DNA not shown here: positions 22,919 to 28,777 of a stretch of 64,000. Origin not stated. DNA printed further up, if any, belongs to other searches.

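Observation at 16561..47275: Orphan Pps-like (phthiocerol-type) assembly line lacking any ER module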

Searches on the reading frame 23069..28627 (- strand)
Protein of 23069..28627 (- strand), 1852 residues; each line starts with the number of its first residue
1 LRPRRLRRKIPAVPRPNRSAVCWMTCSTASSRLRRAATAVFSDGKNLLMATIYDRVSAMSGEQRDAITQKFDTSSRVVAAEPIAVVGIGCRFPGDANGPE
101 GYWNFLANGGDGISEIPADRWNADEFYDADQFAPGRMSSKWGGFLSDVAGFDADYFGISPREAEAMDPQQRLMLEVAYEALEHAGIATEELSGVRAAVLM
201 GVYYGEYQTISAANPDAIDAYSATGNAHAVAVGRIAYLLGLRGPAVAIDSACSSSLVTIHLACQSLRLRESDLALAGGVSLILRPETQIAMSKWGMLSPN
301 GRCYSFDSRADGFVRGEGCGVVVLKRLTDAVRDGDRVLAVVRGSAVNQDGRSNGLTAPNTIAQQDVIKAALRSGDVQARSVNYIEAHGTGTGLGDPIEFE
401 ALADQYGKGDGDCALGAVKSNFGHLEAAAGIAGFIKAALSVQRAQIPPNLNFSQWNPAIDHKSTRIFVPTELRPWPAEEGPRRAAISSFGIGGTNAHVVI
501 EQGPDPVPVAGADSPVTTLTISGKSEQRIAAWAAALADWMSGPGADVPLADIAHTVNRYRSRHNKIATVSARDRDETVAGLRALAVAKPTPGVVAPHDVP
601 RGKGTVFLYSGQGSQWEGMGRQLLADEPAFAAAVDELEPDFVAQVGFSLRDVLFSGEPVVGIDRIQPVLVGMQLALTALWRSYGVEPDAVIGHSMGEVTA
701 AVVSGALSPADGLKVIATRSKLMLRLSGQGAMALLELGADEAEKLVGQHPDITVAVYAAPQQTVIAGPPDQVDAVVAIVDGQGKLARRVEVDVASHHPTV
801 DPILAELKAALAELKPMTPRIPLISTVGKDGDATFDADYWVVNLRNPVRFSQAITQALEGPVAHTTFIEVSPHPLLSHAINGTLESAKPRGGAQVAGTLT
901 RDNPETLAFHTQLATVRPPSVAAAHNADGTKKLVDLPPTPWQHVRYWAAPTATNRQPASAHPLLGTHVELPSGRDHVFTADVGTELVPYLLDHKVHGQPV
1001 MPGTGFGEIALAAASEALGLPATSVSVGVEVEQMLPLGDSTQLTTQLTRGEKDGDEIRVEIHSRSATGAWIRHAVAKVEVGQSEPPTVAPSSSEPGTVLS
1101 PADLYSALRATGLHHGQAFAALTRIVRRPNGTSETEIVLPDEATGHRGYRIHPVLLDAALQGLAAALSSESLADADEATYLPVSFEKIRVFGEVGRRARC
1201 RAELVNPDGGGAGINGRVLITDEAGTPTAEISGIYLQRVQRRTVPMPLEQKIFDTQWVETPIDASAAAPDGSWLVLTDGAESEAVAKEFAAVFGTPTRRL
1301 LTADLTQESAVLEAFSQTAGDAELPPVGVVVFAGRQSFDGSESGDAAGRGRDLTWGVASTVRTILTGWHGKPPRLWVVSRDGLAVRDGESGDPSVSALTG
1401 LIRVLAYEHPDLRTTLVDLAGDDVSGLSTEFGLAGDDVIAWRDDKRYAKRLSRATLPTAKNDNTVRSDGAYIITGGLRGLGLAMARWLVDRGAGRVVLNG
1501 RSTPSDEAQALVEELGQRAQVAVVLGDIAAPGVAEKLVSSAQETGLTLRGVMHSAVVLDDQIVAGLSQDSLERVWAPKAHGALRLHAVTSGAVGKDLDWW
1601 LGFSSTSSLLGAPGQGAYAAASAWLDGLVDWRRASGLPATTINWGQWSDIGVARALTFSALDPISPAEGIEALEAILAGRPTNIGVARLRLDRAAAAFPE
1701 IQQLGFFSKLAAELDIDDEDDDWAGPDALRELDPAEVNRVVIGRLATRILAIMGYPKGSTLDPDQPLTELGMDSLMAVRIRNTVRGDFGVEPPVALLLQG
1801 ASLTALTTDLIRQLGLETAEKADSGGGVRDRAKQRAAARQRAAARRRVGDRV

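Call 3: search_protein_families(library=pfam, proteins=[window:23069-28627:-], max_evalue=0.001)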
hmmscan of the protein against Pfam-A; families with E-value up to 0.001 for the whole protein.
window:23069-28627:- (1852 aa): 12 families
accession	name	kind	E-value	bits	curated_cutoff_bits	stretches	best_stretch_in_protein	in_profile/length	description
PF00698.26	Acyl_transf_1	-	3.1e-98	329.6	32.7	1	606-915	1-311/319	Acyl transferase domain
PF00109.32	ketoacyl-synt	-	2.5e-96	322.6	20.8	1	81-330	2-252/252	Beta-ketoacyl synthase, N-terminal domain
PF08659.16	KR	-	1.2e-50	172.3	22.6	1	1469-1649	1-180/180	KR domain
PF02801.28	Ketoacyl-synt_C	-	8.4e-41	139.1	20.8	1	338-452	1-118/119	Beta-ketoacyl synthase, C-terminal domain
PF14765.12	PS-DH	-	8e-30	104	23.7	1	1085-1242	3-162/166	Polyketide synthase dehydratase N-terminal domain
PF21089.3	PKS_DH_N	-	3e-21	75.7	27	1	961-1064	1-103/103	Polyketide synthase dehydratase domain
PF16197.11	KAsynt_C_assoc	-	2.2e-12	47.8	33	1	456-541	2-84/111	Ketoacyl-synthetase C-terminal extension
PF00550.31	PP-binding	-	2.1e-10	41.2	20.8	1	1747-1807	5-64/67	Phosphopantetheine attachment site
PF13561.12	adh_short_C2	-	4e-09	36.8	27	1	1478-1629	6-154/236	Enoyl-(Acyl carrier protein) reductase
PF00106.31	adh_short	-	4.2e-08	33.3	26.6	1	1472-1628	4-159/195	short chain dehydrogenase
PF22621.2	CurL-like_PKS_C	-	5e-06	26.8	27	1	519-579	3-62/64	CurL-like, PKS C-terminal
PF00108.29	Thiolase_N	-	6.2e-05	22.9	26.4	1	239-279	70-112/260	Thiolase, N-terminal domain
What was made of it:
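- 23069..28483 (-): PKS4: docking-KS-AT-DH-KR-ACP, 1804 aa; PpsD-like. Strong Pfam DH hits (call 3).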

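Call 17: search_protein_families(library=ncbifam, proteins=[window:23069-28483:-], max_evalue=1e-10)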
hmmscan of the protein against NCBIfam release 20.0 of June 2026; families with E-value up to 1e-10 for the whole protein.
window:23069-28483:- (1804 aa): 22 families
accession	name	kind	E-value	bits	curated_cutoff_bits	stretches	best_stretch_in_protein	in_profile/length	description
NF045894.1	PKS_plus_SDR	equivalog_domain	0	1299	1740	2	33-909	1-886/1515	type I polyketide synthase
NF041183.1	Pks2_ls1_myc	equivalog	0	1297.1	2400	2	34-1411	3-1393/2086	sulfolipid-1 biosynthesis phthioceranic/hydroxyphthioceranic acid synthase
NF040607.1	mycolic_Pks13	equivalog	3.5e-266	886.6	2100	2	15-454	83-525/1680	polyketide synthase Pks13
TIGR02813.1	omega_3_PfaA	subfamily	3.9e-99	332.4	1010.1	2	176-836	178-880/2582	polyketide-type polyunsaturated fatty acid synthase PfaA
NF037941.1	PKS_NbtC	equivalog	2.5e-95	320.4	1150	2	473-902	14-458/1027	nocobactin polyketide synthase NbtC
NF037940.1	PKS_MbtD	equivalog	1.4e-87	294.8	1150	2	472-904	9-442/978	mycobactin polyketide synthase MbtD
TIGR03150.1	fabF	equivalog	3.9e-46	157.5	493.75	1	96-452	47-406/407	beta-ketoacyl-ACP synthase II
NF005589.0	PRK07314.1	subfamily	1.4e-43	149.2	387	1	48-453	18-410/413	beta-ketoacyl-ACP synthase II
NF053555.1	prodigi_MBC_PigJ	equivalog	1.6e-42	145.8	900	1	162-454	471-758/759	prodigiosin MBC biosynthesis protein PigJ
NF004970.0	PRK06333.1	subfamily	1.2e-41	142.9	525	1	35-453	6-420/424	beta-ketoacyl-ACP synthase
NF005490.0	PRK07103.1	equivalog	2.2e-36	125.8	445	1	165-454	130-412/414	polyketide beta-ketoacyl:acyl carrier protein synthase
TIGR00128.1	fabD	equivalog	6.4e-36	124.3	260.9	1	558-828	4-279/290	ACP S-malonyltransferase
TIGR03131.1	malonate_mdcH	equivalog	1.4e-33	116.6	297.9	1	558-830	2-270/297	malonate decarboxylase subunit epsilon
NF058662.1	cispenta_AmcF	equivalog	2e-33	115.9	325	1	112-409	52-332/369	cispentacin biosynthesis acyltransferase subunit AmcF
NF005076.0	PRK06501.1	equivalog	6.5e-31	107.6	629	1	168-455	140-423/425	beta-ketoacyl-ACP synthase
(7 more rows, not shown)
